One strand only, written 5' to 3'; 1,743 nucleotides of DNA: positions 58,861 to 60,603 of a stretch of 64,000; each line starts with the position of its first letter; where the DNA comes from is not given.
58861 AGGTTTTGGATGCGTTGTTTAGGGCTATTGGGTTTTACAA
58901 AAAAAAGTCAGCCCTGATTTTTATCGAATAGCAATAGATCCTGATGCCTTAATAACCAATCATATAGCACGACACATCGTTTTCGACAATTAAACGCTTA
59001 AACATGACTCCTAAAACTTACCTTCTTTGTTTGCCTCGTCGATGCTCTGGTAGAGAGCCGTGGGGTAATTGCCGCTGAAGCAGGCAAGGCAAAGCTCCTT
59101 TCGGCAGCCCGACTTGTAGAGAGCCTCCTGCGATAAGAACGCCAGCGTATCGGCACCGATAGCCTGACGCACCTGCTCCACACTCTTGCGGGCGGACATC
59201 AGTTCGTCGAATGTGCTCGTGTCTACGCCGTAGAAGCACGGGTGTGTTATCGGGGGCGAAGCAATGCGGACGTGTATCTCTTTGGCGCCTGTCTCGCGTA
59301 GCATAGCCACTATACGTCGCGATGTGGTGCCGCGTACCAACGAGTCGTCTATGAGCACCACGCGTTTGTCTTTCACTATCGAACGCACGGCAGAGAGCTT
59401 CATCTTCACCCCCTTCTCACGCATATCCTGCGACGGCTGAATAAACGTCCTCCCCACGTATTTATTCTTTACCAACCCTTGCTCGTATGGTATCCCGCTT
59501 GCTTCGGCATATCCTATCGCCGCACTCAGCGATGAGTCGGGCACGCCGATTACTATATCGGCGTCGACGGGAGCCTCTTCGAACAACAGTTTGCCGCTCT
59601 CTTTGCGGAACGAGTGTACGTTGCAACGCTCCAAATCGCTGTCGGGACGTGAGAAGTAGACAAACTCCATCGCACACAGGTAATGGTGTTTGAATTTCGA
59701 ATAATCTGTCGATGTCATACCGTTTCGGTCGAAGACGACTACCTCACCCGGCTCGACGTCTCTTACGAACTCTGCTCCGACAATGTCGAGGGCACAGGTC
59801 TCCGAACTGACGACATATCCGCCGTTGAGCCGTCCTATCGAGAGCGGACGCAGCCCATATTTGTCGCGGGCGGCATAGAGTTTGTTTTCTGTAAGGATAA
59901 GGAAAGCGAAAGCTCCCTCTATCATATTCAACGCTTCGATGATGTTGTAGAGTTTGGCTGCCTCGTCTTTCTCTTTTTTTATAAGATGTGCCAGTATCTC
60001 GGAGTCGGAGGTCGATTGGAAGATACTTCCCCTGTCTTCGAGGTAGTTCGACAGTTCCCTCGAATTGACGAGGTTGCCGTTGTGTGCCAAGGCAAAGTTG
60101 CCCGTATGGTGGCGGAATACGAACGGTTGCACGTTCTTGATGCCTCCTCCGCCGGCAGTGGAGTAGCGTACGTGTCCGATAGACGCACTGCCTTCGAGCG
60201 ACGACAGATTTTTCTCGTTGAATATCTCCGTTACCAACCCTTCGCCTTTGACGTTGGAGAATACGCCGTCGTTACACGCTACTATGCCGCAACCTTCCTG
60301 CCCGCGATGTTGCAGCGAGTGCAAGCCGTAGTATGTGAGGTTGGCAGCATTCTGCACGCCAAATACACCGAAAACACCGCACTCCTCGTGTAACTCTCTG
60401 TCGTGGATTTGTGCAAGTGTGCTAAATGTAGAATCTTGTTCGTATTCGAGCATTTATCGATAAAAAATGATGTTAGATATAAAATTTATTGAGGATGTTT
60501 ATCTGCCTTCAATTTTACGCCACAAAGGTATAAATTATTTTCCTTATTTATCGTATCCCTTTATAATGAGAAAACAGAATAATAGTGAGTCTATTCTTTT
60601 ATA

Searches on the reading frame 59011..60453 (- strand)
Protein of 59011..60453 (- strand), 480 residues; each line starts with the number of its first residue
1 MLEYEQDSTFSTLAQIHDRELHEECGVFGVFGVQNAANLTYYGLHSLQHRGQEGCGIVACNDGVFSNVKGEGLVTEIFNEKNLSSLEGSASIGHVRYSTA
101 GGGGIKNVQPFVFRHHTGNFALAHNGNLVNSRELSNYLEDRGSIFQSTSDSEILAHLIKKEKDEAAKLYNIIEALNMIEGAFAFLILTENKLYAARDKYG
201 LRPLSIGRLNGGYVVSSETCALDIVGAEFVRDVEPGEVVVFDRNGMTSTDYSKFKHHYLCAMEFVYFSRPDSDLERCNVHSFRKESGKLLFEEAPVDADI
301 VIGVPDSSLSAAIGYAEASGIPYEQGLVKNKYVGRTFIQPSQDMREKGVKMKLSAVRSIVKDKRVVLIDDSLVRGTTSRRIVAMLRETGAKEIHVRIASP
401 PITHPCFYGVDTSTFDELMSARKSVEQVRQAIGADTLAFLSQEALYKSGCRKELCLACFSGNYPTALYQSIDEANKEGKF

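Call 34: search_protein_families(library=pfam, proteins=[window:59011-60453:-], max_evalue=0.001)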
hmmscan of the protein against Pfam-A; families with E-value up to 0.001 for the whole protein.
window:59011-60453:- (480 aa): 4 families
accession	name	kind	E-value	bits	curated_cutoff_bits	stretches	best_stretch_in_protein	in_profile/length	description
PF13537.11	GATase_7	-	2e-21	76.7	25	1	107-222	12-121/123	Glutamine amidotransferase domain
PF13522.11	GATase_6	-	5.2e-20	72.2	27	1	86-218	8-130/130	Glutamine amidotransferase domain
PF00156.33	Pribosyltran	-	3.7e-07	30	26.3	1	294-395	26-120/158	Phosphoribosyl transferase domain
PF13230.11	GATase_4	-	1.8e-06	27.5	23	1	74-162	60-142/272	Glutamine amidotransferases class-II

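Call 40: find_encoding_contigs(protein=window:59011-60453:-, flank=1500, max_places=10)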
Protein window:59011-60453:- (480 aa): 4 contigs read that carry it; 3 places shown.
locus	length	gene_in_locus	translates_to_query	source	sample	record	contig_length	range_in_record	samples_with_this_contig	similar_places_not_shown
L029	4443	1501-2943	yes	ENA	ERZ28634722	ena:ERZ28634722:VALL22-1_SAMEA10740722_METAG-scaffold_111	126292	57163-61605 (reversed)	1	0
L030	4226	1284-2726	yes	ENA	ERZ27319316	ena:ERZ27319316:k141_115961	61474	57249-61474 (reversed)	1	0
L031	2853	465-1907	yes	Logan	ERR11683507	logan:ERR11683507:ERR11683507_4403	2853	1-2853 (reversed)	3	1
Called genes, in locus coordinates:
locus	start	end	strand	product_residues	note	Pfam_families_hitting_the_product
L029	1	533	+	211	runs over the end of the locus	-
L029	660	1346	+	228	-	-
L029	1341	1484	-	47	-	-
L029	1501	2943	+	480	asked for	PF13230:GATase_4 (weak), PF13522:GATase_6, PF13537:GATase_7, PF00156:Pribosyltran (weak)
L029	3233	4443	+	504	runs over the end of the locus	PF23414:Beta-prop_EML_2 (faint), PF12799:LRR_4 (faint), PF24807:WD40_CDC20-Fz (faint), PF18962:Por_Secre_tail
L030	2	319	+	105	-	?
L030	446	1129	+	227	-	-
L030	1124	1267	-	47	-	-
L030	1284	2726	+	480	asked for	PF13230:GATase_4 (weak), PF13522:GATase_6, PF13537:GATase_7, PF00156:Pribosyltran (weak)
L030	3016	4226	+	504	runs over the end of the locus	PF23414:Beta-prop_EML_2 (faint), PF12799:LRR_4 (faint), PF24807:WD40_CDC20-Fz (faint), PF18962:Por_Secre_tail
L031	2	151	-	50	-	?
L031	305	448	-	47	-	-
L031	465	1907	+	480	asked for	PF13230:GATase_4 (weak), PF13522:GATase_6, PF13537:GATase_7, PF00156:Pribosyltran (weak)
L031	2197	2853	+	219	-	?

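Call 42: find_homologous_proteins(query=window:59011-60453:-, max_evalue=1e-100)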
Query window:59011-60453:- (480 aa): 7965 proteins with E <= 1e-100 among 8000 candidates; the best 120 are listed.
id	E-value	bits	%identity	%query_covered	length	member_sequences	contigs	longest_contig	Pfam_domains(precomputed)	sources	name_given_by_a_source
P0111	0.0e+0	1070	99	100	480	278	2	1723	PF13230.12,PF00156.34,PF13522.12,PF13537.12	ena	-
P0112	3.7e-291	983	90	100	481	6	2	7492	PF13230.12,PF00156.34,PF13522.12,PF13537.12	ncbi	-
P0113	1.1e-283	959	88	100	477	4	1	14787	PF13230.12,PF00156.34,PF13522.12,PF13537.12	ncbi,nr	ncbi:MAG: amidophosphoribosyltransferase [Porphyromonadaceae bacterium]|nr:amidophosphoribosyltransf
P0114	1.4e-271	919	86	97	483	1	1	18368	PF13230.12,PF00156.34,PF13522.12,PF13537.12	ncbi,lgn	-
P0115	3.5e-266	901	84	96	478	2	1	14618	PF13230.12,PF00156.34,PF13522.12,PF13537.12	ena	-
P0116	1.4e-263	893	84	96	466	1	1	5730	PF13230.12,PF00156.34,PF13522.12,PF13537.12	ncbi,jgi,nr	ncbi:MAG: amidophosphoribosyltransferase [Prevotellaceae bacterium]|jgi:amidophosphoribosyltransfera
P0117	2.2e-262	889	79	100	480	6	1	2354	PF13230.12,PF00156.34,PF13522.12,PF13537.12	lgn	-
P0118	7.8e-260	880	82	96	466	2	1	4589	PF13230.12,PF00156.34,PF13522.12,PF13537.12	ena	-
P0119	9.6e-260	880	81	98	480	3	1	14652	PF13230.12,PF00156.34,PF13522.12,PF13537.12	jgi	jgi:amidophosphoribosyltransferase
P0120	1.5e-259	879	83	96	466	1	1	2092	PF13230.12,PF00156.34,PF13522.12,PF13537.12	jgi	jgi:amidophosphoribosyltransferase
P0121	2.0e-259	879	83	96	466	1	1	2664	PF13230.12,PF00156.34,PF13522.12,PF13537.12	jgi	jgi:amidophosphoribosyltransferase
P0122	7.0e-254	861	79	96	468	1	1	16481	PF13230.12,PF13522.12,PF13537.12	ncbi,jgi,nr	ncbi:MAG: amidophosphoribosyltransferase [Prevotellaceae bacterium]|jgi:amidophosphoribosyltransfera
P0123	2.4e-253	859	81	96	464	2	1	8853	PF13230.12,PF00156.34,PF13522.12,PF13537.12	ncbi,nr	ncbi:MAG: amidophosphoribosyltransferase [Prevotellaceae bacterium]|nr:amidophosphoribosyltransferas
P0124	1.1e-252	857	79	96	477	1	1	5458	PF13230.12,PF00156.34,PF13522.12,PF13537.12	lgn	-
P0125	5.9e-252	854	76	98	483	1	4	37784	PF13230.12,PF00156.34,PF13522.12,PF13537.12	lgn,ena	-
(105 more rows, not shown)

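Call 43: find_encoding_contigs(protein=P0112, flank=3000, max_places=2)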
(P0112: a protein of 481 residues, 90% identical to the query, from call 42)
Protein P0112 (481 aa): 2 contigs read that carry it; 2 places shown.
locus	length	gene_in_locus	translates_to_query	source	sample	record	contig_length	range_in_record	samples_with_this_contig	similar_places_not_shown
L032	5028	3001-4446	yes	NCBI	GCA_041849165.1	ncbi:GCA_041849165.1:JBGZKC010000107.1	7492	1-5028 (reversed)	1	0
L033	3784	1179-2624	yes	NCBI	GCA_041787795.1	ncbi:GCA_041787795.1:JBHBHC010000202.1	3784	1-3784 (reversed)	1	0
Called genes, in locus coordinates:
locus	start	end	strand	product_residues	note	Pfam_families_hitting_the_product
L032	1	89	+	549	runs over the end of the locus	PF00365:PFK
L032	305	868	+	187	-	PF25593:GldD_lipo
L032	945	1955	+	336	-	PF01515:PTA_PTB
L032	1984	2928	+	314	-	PF01259:SAICAR_synt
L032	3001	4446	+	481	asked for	PF13230:GATase_4 (weak), PF13522:GATase_6, PF13537:GATase_7, PF00156:Pribosyltran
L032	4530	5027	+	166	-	?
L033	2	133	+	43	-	?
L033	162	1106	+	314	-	PF01259:SAICAR_synt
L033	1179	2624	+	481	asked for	PF13230:GATase_4 (weak), PF13522:GATase_6, PF13537:GATase_7, PF00156:Pribosyltran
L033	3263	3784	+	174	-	?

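Call 44: find_encoding_contigs(protein=P0113, flank=3000, max_places=2)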
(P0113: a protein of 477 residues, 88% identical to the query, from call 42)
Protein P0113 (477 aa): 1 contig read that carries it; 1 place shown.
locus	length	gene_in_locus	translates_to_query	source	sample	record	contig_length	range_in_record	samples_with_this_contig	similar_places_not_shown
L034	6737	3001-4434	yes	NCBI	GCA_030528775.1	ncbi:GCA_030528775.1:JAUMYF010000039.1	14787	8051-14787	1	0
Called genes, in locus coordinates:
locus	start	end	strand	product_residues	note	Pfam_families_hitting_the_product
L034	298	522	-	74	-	-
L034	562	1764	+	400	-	-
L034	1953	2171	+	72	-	-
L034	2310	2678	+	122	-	PF14848:HU-DNA_bdg, PF18291:HU-HIG, PF00216:Bac_DNA_binding (faint)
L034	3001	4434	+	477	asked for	PF13230:GATase_4 (weak), PF13522:GATase_6, PF13537:GATase_7, PF00156:Pribosyltran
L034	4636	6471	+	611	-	PF00664:ABC_membrane, PF00005:ABC_tran, PF02463:SMC_N (weak)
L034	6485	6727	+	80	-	PF13192:Thioredoxin_3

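Call 45: find_encoding_contigs(protein=P0114, flank=3000, max_places=2)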
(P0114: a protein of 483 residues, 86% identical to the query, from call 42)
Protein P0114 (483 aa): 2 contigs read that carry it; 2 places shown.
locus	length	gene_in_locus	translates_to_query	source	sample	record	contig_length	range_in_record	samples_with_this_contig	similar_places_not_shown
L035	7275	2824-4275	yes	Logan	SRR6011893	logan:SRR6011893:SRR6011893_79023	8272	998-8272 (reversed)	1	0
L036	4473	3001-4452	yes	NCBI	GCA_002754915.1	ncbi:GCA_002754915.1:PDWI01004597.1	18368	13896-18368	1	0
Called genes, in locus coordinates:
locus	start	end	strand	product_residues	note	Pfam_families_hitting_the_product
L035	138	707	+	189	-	PF25593:GldD_lipo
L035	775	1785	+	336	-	PF01515:PTA_PTB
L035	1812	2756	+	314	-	PF01259:SAICAR_synt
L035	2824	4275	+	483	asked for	PF13230:GATase_4 (weak), PF13522:GATase_6, PF13537:GATase_7, PF00156:Pribosyltran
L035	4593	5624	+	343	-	PF00586:AIRS, PF02769:AIRS_C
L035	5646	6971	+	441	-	PF01171:ATP_bind_3, PF01507:PAPS_reduct (faint), PF28558:TilS_SCL, PF11734:TilS_C (weak)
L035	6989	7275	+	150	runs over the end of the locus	-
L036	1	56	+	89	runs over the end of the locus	PF14542:Acetyltransf_CG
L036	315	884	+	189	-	PF25593:GldD_lipo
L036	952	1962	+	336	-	PF01515:PTA_PTB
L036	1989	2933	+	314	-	PF01259:SAICAR_synt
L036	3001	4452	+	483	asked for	PF13230:GATase_4 (weak), PF13522:GATase_6, PF13537:GATase_7, PF00156:Pribosyltran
